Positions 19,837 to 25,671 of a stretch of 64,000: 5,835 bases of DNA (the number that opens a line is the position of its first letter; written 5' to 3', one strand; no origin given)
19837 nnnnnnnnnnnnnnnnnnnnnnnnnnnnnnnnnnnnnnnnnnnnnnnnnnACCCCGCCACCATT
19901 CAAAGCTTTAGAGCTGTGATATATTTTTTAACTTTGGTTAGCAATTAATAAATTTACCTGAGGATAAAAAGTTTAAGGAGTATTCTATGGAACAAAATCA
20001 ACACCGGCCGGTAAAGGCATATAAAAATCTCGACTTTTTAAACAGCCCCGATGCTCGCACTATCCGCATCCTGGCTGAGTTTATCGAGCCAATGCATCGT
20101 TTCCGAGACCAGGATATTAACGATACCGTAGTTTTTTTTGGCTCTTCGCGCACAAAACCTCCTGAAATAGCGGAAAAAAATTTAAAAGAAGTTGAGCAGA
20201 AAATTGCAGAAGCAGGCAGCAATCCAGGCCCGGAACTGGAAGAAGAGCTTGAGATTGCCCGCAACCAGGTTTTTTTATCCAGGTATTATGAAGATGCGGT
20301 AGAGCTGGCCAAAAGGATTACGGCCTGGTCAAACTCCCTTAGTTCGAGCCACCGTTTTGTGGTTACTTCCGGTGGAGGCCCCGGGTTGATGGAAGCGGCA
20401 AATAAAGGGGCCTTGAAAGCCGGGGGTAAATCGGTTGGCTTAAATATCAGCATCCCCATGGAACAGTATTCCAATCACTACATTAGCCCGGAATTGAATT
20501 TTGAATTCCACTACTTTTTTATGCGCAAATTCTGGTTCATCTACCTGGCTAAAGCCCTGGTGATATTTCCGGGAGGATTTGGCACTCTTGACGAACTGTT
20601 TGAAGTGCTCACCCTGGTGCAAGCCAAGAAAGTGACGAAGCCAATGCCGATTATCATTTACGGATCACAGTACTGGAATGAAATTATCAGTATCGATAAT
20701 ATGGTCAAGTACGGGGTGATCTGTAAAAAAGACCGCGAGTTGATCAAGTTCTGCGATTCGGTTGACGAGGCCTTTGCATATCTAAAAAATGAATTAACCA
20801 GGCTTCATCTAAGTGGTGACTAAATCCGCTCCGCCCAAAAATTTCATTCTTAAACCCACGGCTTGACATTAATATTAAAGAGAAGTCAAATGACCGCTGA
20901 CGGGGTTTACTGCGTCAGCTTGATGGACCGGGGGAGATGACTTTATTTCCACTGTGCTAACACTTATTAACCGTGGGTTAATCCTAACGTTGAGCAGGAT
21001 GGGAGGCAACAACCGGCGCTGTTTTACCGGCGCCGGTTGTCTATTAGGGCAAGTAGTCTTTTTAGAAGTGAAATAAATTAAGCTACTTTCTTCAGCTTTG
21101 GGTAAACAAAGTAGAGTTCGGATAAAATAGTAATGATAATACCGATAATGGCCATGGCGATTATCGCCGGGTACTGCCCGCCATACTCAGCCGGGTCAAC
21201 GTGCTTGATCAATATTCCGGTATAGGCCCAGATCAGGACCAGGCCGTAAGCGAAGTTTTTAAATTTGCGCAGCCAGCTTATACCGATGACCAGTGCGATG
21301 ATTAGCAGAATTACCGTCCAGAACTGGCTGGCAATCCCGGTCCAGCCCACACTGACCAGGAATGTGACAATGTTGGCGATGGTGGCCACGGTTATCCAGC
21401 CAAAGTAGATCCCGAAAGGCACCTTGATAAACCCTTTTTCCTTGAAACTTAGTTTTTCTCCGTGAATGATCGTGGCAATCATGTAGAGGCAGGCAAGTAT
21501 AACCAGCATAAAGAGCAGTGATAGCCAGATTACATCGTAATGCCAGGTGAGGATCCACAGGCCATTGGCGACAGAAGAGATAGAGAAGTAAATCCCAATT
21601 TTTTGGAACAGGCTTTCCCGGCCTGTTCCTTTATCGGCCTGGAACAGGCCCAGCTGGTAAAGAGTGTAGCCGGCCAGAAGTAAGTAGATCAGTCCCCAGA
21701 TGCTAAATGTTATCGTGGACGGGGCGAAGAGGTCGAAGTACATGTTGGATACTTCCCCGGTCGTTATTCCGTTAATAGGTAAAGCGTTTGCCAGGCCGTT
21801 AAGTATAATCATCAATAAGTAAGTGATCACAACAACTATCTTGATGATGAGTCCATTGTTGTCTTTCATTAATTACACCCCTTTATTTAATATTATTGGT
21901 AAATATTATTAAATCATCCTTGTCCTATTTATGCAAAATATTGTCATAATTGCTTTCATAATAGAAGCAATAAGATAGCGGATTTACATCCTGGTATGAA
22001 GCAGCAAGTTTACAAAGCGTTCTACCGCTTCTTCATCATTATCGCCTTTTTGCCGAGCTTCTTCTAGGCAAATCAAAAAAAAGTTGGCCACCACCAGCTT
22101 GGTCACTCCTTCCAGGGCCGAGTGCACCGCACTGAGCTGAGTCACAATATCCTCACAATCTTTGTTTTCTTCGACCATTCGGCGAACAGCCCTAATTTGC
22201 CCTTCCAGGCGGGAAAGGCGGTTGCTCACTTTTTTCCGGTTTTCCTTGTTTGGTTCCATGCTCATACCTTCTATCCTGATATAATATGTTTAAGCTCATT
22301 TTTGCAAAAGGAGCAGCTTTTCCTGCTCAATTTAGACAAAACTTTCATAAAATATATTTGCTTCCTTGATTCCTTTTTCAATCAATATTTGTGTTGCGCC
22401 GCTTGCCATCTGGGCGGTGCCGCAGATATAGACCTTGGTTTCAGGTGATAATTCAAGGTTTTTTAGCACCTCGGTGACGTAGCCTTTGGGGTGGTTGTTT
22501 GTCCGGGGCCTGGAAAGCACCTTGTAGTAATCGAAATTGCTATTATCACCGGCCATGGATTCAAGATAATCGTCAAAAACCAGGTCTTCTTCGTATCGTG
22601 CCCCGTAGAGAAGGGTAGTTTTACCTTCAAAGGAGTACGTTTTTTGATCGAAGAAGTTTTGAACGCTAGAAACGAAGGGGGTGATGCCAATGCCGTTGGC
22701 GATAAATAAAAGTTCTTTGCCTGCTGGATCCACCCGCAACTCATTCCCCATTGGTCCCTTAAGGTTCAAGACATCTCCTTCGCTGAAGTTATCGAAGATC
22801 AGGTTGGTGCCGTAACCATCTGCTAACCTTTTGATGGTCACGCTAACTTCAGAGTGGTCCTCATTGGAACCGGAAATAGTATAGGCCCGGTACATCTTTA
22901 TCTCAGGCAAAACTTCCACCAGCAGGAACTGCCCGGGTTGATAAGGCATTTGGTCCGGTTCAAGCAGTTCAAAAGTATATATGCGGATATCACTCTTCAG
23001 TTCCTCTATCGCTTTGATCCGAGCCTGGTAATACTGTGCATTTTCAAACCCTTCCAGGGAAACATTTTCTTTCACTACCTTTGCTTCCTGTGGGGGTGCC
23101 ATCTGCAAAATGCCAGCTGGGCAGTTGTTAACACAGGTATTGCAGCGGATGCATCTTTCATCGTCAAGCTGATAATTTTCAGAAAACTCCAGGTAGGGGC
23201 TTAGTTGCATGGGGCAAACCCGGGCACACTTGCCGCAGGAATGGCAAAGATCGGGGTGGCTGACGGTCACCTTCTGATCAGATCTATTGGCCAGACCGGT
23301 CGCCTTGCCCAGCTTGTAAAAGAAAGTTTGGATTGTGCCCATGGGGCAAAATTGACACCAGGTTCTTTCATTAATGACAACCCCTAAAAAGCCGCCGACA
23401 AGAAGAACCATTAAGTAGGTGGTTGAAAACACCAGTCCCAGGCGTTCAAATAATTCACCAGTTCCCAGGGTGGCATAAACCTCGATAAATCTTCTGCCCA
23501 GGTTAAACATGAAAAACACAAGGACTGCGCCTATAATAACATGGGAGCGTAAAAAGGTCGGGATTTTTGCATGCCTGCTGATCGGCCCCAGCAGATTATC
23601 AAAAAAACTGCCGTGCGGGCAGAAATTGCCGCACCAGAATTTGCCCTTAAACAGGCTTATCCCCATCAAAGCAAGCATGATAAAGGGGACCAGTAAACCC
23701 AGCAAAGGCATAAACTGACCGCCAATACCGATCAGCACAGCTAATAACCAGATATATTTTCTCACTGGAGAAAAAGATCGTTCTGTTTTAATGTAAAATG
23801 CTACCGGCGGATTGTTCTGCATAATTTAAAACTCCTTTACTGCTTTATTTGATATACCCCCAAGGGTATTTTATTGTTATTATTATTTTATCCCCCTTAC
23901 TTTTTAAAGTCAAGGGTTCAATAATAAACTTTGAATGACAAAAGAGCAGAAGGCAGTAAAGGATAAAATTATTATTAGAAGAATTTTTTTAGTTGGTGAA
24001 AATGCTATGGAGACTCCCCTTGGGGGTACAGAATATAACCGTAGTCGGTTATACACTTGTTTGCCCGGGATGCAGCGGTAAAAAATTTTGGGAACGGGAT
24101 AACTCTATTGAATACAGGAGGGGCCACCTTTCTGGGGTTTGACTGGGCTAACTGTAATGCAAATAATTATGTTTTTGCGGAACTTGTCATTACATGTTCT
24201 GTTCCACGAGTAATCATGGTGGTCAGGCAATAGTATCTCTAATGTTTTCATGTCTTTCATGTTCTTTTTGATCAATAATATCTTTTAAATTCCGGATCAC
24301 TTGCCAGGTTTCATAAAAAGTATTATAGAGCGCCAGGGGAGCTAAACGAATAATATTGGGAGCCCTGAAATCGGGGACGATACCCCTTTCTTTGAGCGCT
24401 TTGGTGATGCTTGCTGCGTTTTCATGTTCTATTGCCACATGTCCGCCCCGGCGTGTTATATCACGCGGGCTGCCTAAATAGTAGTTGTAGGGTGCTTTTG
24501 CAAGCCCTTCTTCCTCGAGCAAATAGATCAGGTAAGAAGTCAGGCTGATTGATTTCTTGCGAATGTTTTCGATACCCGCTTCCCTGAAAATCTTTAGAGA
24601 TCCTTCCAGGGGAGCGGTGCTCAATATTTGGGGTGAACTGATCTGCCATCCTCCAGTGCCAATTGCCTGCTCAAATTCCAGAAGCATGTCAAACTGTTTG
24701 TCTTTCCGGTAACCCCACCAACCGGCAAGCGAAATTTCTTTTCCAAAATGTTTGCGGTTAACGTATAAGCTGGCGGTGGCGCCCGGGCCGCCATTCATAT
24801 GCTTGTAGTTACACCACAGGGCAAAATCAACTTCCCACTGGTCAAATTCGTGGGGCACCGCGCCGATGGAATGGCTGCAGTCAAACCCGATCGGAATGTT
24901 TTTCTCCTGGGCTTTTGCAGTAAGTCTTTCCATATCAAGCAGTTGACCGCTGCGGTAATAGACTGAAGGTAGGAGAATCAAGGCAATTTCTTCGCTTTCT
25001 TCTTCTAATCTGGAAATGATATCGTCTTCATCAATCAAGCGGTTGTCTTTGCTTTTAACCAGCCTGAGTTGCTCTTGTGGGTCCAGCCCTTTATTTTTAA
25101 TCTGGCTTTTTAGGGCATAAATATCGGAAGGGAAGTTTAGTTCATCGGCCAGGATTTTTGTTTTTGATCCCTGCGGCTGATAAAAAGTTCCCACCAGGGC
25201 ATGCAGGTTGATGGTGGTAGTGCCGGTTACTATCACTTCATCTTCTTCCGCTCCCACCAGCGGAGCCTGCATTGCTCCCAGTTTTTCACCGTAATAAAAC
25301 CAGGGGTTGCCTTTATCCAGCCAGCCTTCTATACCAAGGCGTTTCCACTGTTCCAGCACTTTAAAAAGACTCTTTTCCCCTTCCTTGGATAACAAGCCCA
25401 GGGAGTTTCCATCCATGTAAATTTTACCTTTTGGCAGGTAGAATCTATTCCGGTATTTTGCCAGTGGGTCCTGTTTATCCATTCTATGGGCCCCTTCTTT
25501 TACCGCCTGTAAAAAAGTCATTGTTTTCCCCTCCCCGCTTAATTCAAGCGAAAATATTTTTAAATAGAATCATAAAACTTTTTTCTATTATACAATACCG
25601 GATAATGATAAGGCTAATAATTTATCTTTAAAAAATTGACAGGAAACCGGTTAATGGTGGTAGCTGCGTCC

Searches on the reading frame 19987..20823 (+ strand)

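Call 29: search_protein_families(library=pfam, proteins=[window:19987-20823:+], max_evalue=0.00001)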
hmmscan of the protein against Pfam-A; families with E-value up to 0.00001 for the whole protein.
window:19987-20823:+ (278 aa): 2 families
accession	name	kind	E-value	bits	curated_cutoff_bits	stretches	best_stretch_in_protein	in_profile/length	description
PF03641.19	Lysine_decarbox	-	6e-30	104.6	27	1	135-265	1-130/131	Possible lysine decarboxylase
PF18306.6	LDcluster4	-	3.2e-09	37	26.3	1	121-207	30-113/151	SLOG cluster4 family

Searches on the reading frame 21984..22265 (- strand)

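Call 29: search_protein_families(library=pfam, proteins=[window:21984-22265:-], max_evalue=0.00001)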
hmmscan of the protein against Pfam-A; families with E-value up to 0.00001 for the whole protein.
window:21984-22265:- (93 aa): 1 family
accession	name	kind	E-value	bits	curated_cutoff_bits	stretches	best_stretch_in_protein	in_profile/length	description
PF02583.22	Trns_repr_metal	-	3.7e-24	85.4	22.8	1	10-88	2-76/78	Metal-sensitive transcriptional repressor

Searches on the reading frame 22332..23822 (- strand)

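Call 7: search_protein_families(library=pfam, proteins=[window:22332-23822:-], max_evalue=0.001)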
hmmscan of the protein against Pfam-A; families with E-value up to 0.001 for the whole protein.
window:22332-23822:- (496 aa): 14 families
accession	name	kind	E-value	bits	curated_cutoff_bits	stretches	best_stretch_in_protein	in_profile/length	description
PF00175.26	NAD_binding_1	-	1.4e-17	64.7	22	1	373-476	1-107/109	Oxidoreductase NAD-binding domain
PF12801.12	Fer4_5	-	1.1e-13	51.3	22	2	42-88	2-48/48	4Fe-4S binding domain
PF00970.30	FAD_binding_6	-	2.2e-13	50.8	21.1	1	267-360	2-96/99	Oxidoreductase FAD-binding domain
PF00037.32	Fer4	-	1.8e-10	40.6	21.1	2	218-239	2-23/24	4Fe-4S binding domain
PF12838.12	Fer4_7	-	3.3e-09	37.5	27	2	223-248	1-26/52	4Fe-4S dicluster domain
PF13237.11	Fer4_10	-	7.2e-09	35.9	25.5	2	188-235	4-53/53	4Fe-4S dicluster domain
PF12837.12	Fer4_6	-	1.2e-08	34.9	25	2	190-206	6-22/24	4Fe-4S binding domain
PF13187.11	Fer4_9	-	2.2e-08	34.4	27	1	193-238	2-51/52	4Fe-4S dicluster domain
PF14697.11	Fer4_21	-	1.8e-07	31.6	35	0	219-250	3-37/59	4Fe-4S dicluster domain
PF13534.11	Fer4_17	-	4.8e-07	30.7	22.2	0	183-208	36-61/61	4Fe-4S dicluster domain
PF13183.11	Fer4_8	-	1.5e-06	29.1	27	0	159-206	15-67/68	4Fe-4S dicluster domain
PF12797.12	Fer4_2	-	3.5e-06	27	24.5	1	219-236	5-22/22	4Fe-4S binding domain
PF12800.12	Fer4_4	-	1.6e-05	25.3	24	0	222-237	2-17/17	4Fe-4S binding domain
PF13484.11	Fer4_16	-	0.00014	23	30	0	223-246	1-25/66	4Fe-4S double cluster binding domain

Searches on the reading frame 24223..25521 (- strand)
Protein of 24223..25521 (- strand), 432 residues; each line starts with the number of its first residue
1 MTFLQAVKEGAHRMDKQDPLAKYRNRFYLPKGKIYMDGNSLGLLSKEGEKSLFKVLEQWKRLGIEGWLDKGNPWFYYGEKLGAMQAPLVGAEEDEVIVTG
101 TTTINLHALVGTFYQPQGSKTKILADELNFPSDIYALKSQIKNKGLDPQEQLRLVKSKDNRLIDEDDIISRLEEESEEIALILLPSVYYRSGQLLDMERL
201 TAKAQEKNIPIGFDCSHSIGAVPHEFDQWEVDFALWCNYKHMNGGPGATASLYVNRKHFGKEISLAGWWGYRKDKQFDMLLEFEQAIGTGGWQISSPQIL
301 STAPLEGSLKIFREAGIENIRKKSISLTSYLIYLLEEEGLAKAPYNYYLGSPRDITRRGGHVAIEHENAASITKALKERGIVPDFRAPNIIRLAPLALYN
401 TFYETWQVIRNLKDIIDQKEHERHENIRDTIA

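Call 7: search_protein_families(library=pfam, proteins=[window:24223-25521:-], max_evalue=0.001)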
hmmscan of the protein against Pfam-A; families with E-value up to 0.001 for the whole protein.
window:24223-25521:- (432 aa): 2 families
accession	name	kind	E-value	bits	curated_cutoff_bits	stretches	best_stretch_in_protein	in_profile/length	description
PF22580.2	KYNU_C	-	1.4e-27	95.9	27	1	320-412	1-90/90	Kynureninase C-terminal domain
PF00266.25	Aminotran_5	-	2.2e-12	47.1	21.5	1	88-381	55-333/371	Aminotransferase class-V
